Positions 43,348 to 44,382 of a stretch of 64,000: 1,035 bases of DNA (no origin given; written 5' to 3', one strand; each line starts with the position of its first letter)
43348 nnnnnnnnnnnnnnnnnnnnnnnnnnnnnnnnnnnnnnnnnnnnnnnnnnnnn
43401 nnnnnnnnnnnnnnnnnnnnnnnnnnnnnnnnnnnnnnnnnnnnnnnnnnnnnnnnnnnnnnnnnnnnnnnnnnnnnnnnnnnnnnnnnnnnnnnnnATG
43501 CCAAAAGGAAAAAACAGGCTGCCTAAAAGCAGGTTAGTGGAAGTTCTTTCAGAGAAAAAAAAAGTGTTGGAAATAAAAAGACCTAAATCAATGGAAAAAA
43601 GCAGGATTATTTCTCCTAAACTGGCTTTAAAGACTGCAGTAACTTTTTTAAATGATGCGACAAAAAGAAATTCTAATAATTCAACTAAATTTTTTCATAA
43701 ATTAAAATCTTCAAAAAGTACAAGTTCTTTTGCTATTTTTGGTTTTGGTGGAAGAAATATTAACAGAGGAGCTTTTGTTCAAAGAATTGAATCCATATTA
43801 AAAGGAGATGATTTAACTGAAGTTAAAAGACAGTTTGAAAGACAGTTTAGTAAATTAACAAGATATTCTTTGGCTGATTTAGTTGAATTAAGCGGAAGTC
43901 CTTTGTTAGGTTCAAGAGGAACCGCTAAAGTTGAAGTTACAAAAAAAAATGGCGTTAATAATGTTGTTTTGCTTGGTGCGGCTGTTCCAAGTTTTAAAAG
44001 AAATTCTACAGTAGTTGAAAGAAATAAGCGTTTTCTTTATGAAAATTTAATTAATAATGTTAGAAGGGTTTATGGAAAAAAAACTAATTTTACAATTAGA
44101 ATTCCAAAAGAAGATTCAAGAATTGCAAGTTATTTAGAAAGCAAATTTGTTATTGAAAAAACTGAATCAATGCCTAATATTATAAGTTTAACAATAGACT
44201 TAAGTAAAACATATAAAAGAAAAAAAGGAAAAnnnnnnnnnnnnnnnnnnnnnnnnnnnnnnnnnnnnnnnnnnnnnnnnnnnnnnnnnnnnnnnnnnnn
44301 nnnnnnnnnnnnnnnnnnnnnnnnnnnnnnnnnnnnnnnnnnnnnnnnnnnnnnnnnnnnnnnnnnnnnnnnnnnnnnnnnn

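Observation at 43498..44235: Paralog B of the same family splits the otherwise universal aEF1A-aEF2 adjacency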

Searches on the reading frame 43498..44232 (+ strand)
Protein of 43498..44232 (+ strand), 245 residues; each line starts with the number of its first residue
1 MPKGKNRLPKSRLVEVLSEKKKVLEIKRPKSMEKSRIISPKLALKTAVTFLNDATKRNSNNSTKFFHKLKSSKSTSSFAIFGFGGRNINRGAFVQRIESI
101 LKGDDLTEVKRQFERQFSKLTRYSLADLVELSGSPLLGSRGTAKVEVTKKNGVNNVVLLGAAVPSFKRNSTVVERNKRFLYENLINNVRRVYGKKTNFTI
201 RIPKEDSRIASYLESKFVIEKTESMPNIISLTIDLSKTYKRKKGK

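Call 4: search_protein_families(library=pfam, proteins=[window:43498-44232:+], max_evalue=10)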
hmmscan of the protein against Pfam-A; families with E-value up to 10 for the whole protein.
window:43498-44232:+ (245 aa): 1 family
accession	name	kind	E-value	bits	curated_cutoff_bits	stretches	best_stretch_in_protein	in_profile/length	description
PF06542.16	PHA-1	-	0.025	13.9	26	1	174-218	285-328/405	Regulator protein PHA-1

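Call 5: search_protein_families(library=ncbifam, proteins=[window:43498-44232:+], max_evalue=10)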
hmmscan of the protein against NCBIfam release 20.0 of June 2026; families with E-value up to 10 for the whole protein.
window:43498-44232:+ (245 aa): 1 family
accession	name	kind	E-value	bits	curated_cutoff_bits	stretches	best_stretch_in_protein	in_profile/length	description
NF045911.1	TCSHisKinNblS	equivalog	0.055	11.8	1000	1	84-132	215-262/621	two-component system sensor histidine kinase NblS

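Call 7: find_homologous_proteins(query=window:43498-44232:+, max_evalue=0.01)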
Query window:43498-44232:+ (245 aa): 2 proteins with E <= 0.01 among 1202 candidates.
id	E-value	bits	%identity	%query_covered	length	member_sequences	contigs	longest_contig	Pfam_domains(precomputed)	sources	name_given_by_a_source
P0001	2.8e-147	506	100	100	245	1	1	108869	-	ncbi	-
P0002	4.3e-60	221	55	97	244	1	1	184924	-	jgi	jgi:hypothetical protein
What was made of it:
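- It has no database annotation beyond 'hypothetical protein' (call 7).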

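Call 8: find_encoding_contigs(protein=P0002, flank=10000, max_places=6)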
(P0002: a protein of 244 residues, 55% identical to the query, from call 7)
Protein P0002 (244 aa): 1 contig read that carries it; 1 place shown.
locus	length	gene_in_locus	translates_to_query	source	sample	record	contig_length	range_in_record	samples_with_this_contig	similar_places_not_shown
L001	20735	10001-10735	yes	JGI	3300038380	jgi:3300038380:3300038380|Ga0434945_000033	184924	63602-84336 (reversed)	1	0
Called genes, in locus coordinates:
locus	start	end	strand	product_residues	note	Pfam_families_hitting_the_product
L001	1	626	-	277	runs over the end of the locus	PF00573:Ribosomal_L4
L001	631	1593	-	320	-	PF00297:Ribosomal_L3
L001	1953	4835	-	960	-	-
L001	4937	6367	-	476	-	PF01139:RtcB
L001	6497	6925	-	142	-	PF01951:Archease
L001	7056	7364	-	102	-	PF00338:Ribosomal_S10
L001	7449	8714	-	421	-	PF00009:GTP_EFTU, PF08477:Roc (faint), PF01926:MMR_HSR1 (weak), PF03144:GTP_EFTU_D2, PF03143:GTP_EFTU_D3, PF22594:GTP-eEF1A_C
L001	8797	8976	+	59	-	-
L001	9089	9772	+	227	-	-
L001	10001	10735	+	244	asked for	-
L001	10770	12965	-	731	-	PF00009:GTP_EFTU, PF01926:MMR_HSR1 (faint), PF22042:EF-G_D2, PF03144:GTP_EFTU_D2, PF14492:EFG_III, PF03764:EFG_IV, PF00679:EFG_C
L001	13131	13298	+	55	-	-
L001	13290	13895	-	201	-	PF00177:Ribosomal_S7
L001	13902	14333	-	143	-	PF00164:Ribosom_S12_S23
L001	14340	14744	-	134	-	PF26594:KH_NusA_2nd (faint), PF07650:KH_2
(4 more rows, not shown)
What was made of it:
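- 43498..44235 (+): Protein-coding gene, 245 aa, pI 10.6, subfamily B1 of a clade-specific family. It has a disordered Lys/Arg-rich N-terminus (about residues 1-40), a GNAT-like alpha/beta core (about residues 60-235) and a Lys-rich C-terminal tail. Ortholog at 55% identity in the same position (calls 7, 8).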

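Call 9: find_encoding_contigs(protein=P0001, flank=10000, max_places=3)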
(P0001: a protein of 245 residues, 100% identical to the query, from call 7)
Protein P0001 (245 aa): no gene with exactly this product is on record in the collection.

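Call 19: find_related_loci(query=A1, collection=genome_contigs, flank=10000)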
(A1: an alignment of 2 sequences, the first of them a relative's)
Query A1 (245 aa) in genome_contigs; peptide patterns used: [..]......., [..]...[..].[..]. (x = any residue, [..] = any of these).
130 stretches matched a pattern, but none encodes a relative of the query by tblastn (E <= 1e-3).

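Call 20: find_related_loci(query=A1, collection=metagenome_contigs, flank=8000)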
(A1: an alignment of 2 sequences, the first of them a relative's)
Query A1 (245 aa) in metagenome_contigs; peptide patterns used: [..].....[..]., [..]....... (x = any residue, [..] = any of these).
287 stretches matched a pattern, but none encodes a relative of the query by tblastn (E <= 1e-3).

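Call 25: search_protein_representatives(alignment_id=A1)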
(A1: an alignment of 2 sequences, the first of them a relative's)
Query: 2 sequences, 254 profile positions. Proteins with E-value up to 0.001 (for the whole library): 6; up to 1e-10: 3; up to 1e-30: 1. The best 6 are listed.
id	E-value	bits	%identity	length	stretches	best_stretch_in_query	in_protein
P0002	2.2e-141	486.3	-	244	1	1-254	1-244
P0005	5.4e-27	111.5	-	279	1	75-252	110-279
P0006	2.5e-20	89.6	-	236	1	70-226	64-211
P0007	1.5e-09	54.3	-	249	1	84-223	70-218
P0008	7.7e-04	35.6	-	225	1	14-228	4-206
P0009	7.9e-04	35.5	-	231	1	88-181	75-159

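Call 29: find_homologous_proteins(query=A4, max_evalue=0.01)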
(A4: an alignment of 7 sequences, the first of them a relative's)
Query A4 (7 sequences) (245 aa, profile of the alignment): 4 proteins with E <= 0.01 among 8000 candidates.
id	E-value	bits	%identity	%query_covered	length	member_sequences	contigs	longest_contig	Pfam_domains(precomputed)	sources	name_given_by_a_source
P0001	2.3e-79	284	100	100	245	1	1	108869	-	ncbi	-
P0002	2.3e-79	284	55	97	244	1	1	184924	-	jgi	jgi:hypothetical protein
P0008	1.6e-68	249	26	68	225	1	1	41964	-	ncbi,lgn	-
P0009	9.1e-66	240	43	22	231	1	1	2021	-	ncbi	-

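Call 31: find_encoding_contigs(protein=P0005, flank=6000, max_places=3)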
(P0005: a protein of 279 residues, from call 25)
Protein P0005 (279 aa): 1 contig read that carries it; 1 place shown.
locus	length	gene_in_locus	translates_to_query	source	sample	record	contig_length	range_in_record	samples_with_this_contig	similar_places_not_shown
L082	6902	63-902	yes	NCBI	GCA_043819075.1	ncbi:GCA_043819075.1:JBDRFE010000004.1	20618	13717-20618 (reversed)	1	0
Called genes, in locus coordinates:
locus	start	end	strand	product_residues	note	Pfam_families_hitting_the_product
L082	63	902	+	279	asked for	-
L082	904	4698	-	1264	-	PF14890:Intein_splicing, PF14528:LAGLIDADG_3, PF00009:GTP_EFTU, PF22042:EF-G_D2, PF03144:GTP_EFTU_D2, PF14492:EFG_III, PF03764:EFG_IV, PF00679:EFG_C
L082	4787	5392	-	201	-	PF00177:Ribosomal_S7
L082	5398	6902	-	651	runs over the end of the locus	PF00164:Ribosom_S12_S23, PF14890:Intein_splicing, PF00164:Ribosom_S12_S23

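Call 32: find_encoding_contigs(protein=P0006, flank=6000, max_places=3)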
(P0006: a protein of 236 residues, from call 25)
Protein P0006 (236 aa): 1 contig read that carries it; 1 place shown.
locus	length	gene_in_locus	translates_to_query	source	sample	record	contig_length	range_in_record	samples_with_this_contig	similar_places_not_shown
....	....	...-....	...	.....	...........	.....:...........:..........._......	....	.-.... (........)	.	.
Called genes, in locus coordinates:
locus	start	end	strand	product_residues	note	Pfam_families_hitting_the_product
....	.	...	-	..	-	?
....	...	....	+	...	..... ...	-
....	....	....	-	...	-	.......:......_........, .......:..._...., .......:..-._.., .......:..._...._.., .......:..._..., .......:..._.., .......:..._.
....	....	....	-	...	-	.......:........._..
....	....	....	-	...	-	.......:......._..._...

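Call 33: find_encoding_contigs(protein=P0007, flank=6000, max_places=3)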
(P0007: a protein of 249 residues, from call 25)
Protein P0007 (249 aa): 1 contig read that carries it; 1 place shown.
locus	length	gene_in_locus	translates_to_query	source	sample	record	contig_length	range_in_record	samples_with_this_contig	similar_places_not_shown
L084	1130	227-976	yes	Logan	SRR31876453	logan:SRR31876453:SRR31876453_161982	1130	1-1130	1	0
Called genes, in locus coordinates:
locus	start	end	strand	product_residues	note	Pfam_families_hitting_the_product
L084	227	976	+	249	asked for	-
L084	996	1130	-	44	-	?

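Call 34: find_encoding_contigs(protein=P0009, flank=6000, max_places=3)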
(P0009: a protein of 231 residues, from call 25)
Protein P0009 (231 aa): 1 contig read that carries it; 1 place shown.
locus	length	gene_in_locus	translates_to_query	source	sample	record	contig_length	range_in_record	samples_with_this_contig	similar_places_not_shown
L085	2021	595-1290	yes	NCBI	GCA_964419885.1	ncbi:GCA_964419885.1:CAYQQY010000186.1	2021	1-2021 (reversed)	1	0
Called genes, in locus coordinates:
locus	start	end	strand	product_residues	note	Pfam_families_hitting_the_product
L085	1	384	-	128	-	?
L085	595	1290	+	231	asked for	-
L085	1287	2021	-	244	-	?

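Call 38: predict_structure(alignment_id=A4)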
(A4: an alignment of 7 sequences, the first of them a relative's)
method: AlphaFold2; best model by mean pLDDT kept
length: 245 residues; sequences in the alignment: 7
mean_pLDDT: 77.3   pTM: 0.71
mean pLDDT of the five models: 77.3, 77.2, 76.3, 74.2, 72.5
residues with pLDDT >= 90: 87; 70-90: 82; 50-70: 50; < 50: 26
segments of 3 or more residues with pLDDT < 50: 1-4, 9-21, 23-25
pLDDT, mean of each block of 10 residues (from residue 1): 45 43 50 54 68 68 78 79 87 74 64 78 87 85 93 92 91 92 92 93 92 90 93 82 48
secondary structure, 60 per line:
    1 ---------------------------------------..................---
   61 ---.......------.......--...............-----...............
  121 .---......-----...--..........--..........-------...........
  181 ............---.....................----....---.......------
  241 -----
elements in order: H40-54 E55-57 E64-70 E77-83 E86-89 H90-100 H106-121 H125-130 E136-138 E141-150 E153-162 H170-192 E196-203 H204-216 E221-224 E228-234
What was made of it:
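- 43498..44235 (+): AF2 model with pLDDT 77 and pTM 0.71 (call 38).
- On GNAT superfamily (acyl-CoA N-acyltransferase fold): The secondary-structure order of the AF2 model fits the GNAT core with extra N-terminal strands, with pLDDT above 90 over residues 130-235 (call 38).
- Its secondary-structure order fits a GNAT core, though with extra strands before alpha1 (call 38). The predicted fold is confident (call 38).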

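Call 42: fold_search(model_id=the predicted structure, library=pdb)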
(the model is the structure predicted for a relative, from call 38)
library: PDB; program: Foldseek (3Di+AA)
matches with E <= 10: 909; with E <= 0.001: 1
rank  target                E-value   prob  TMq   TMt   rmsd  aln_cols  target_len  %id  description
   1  5ktc                  9.9e-04  0.99  0.28  0.35  10.3       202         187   10  FdhC with bound products: Coenzyme A and 3-[(R)-3-hydroxybutanoylamino]-3,6-dideoxy-d-galactose (released 2016-07-27)
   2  9it0_A                1.0e-03  0.97  0.29  0.10  15.4       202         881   14  Liganded-state E.coli PatZ (released 2025-06-04)
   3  5jq4_B                1.1e-03  0.98  0.28  0.42   9.6       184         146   13  Structure of a GNAT acetyltransferase SACOL1063 from Staphylococcus aureus (released 2016-06-29)
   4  9isq_A                1.6e-03  0.93  0.27  0.09  15.9       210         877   14  Apo-state E.coli PatZ (released 2025-06-04)
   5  3eo4_D                2.9e-03  0.95  0.27  0.38  14.7       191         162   12  The crystal structure of a domain from Methanocaldococcus jannaschii DSM 2661 (released 2008-10-14)
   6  4ua3_A                4.2e-03  0.77  0.23  0.28  12.2       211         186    7  Crystal structure of selenomethionine labeled SpNatD (released 2015-01-28)
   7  3eo4_A                5.7e-03  0.77  0.24  0.34  14.4       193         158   12  The crystal structure of a domain from Methanocaldococcus jannaschii DSM 2661 (released 2008-10-14)
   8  4u9w_B                6.8e-03  0.82  0.28  0.33  17.6       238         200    9  Crystal Structure of NatD bound to H4/H2A peptide and CoA (released 2015-01-28)
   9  7rb3_A                7.2e-03  0.63  0.22  0.31  10.9       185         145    9  Cryo-EM structure of human binary NatC complex with a Bisubstrate inhibitor (released 2023-01-11)
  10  4lua                  7.7e-03  0.99  0.26  0.38   4.2       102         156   14  Crystal structure of N-acetyltransferase from Staphylococcus aureus Mu50 (released 2014-06-18)
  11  7mx2_A                7.7e-03  0.85  0.26  0.37  11.0       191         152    8  Cryo-EM structure of human ternary NatC complex with a Bisubstrate inhibitor (released 2022-12-14)
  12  5z6n_B                8.7e-03  0.87  0.27  0.40   8.8       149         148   12  Crystal structure of Escherichia coli ElaA (released 2019-01-30)
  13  6o07_B                9.2e-03  0.94  0.23  0.27   5.4        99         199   14  Structure and mechanism of acetylation by the N-terminal dual enzyme NatA/Naa50 complex (released 2019-06-12)
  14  9qqb_XB               1.0e-02  0.97  0.25  0.33   5.2       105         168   17  Quaternary complex of a translating ribosome, NAC, NMT1, and NatA (released 2025-07-16)
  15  4avb_A                1.0e-02  0.84  0.30  0.24  14.0       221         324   11  Crystal structure of protein lysine acetyltransferase Rv0998 in complex with acetyl CoA and cAMP (released 2012-07-11)
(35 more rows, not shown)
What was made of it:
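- The GNAT fold hits include RimI and the N-terminal acetyltransferases (call 42).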

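Call 44: search_protein_families(library=pfam, alignment_id=A4, max_evalue=10)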
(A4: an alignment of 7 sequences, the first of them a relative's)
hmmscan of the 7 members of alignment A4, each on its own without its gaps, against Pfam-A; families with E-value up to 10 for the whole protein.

A. member 1, P0001 (245 aa): 1 family
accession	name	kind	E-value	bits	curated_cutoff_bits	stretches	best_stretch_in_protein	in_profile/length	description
PF06542.16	PHA-1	-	0.025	13.9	26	1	174-218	285-328/405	Regulator protein PHA-1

B. families by the number of members that match (of 7 scanned): 4 families
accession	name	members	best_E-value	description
PF06542.16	PHA-1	1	0.025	Regulator protein PHA-1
PF02108.21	FliH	1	0.048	Flagellar assembly protein FliH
PF16803.11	DRE2_N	1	0.078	Fe-S cluster assembly protein DRE2 N-terminus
PF17536.7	Mx_ML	1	0.14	Matrix and Matrix long proteins N-terminal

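Call 45: search_solved_structures(query=A4, max_evalue=10)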
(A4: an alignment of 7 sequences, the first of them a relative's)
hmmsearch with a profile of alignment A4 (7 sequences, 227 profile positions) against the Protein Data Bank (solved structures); distinct sequences matched with E-value up to 10: 5.
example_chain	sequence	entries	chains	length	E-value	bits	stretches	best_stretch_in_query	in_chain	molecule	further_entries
6wlz_M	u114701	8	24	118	0.19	14.8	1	86-140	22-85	V-type proton ATPase subunit G 1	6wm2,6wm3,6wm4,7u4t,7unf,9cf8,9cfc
8gab_A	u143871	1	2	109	0.64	13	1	131-181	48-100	CTLA-4 binder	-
8hqq_A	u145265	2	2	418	1.8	11.6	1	64-106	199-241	Probable binding protein component of ABC sugar transporter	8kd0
3gi7_A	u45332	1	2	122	1.8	11.5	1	149-189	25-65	Secreted protein of unknown function DUF1311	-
8g9j_A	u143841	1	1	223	3.1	10.8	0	56-118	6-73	THR1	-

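Call 63: fold_search(model_id=the predicted structure, library=viral)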
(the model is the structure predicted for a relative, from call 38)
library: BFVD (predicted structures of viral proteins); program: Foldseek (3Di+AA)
matches with E <= 10: 880; with E <= 0.001: 1
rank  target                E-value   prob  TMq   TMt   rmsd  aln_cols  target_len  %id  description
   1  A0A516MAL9            2.0e-05  1.00  0.29  0.09  17.1       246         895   14  (no name in the UniProt tables at hand)
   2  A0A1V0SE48            1.2e-03  1.00  0.26  0.37   4.7       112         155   15  Acetyltransferase [Indivirus ILV1]
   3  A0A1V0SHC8            1.3e-03  0.99  0.25  0.28   7.5       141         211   13  N-acetyltransferase [Hokovirus HKV1]
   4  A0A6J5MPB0            1.7e-03  0.93  0.27  0.34  12.8       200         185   12  NAT_SF domain containing protein [uncultured Caudovirales phage]
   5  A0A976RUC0            2.0e-03  0.90  0.26  0.31  10.4       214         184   16  (no name in the UniProt tables at hand)
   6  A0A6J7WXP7            2.1e-03  0.94  0.26  0.37  14.3       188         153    8  RimI Acetyltransferases [uncultured Caudovirales phage]
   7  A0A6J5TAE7            2.3e-03  0.92  0.27  0.30  11.0       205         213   11  Uncharacterized protein [uncultured Caudovirales phage]
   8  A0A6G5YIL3            2.9e-03  0.99  0.24  0.36   4.4        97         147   12  (no name in the UniProt tables at hand)
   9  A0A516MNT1            2.9e-03  0.47  0.20  0.14  19.8       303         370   10  (no name in the UniProt tables at hand)
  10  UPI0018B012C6         3.7e-03  1.00  0.24  0.48   4.8        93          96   12  (no name look-up for this kind of identifier)
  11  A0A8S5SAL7            3.7e-03  1.00  0.26  0.36   4.4        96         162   16  Internal virion protein A [Podoviridae sp. ctiVc2]
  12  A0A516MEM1            4.4e-03  1.00  0.26  0.47   4.0        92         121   13  (no name in the UniProt tables at hand)
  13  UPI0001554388         4.4e-03  0.99  0.24  0.44   4.6        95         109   14  (no name look-up for this kind of identifier)
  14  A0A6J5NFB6            4.7e-03  1.00  0.33  0.51   6.0       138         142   15  Uncharacterized protein [uncultured Caudovirales phage]
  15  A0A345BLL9            5.3e-03  1.00  0.26  0.40   4.5        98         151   13  Putative acetyltransferase [Erwinia phage Wellington]
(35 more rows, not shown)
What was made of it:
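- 43498..44235 (+): Foldseek hits are all GNAT (calls 42, 63).
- On GNAT superfamily (acyl-CoA N-acyltransferase fold): All top 50 PDB hits and the named BFVD hits are GNATs (calls 42, 63).
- Closest known: GNAT superfamily N-acyltransferases, for example RimI. Same: Every top structural hit is a GNAT (calls 38, 42, 63).
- All top 50 PDB hits and the named BFVD hits are GNAT acetyltransferases, probability up to 0.99-1.0 (calls 42, 63).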

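Call 69: search_protein_families(library=phrogs, alignment_id=A4, max_evalue=1)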
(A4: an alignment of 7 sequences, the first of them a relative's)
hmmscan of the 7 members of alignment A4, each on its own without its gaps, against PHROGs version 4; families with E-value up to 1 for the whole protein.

A. member 1, P0001 (245 aa): 0 families

B. families by the number of members that match (of 7 scanned): 0 families
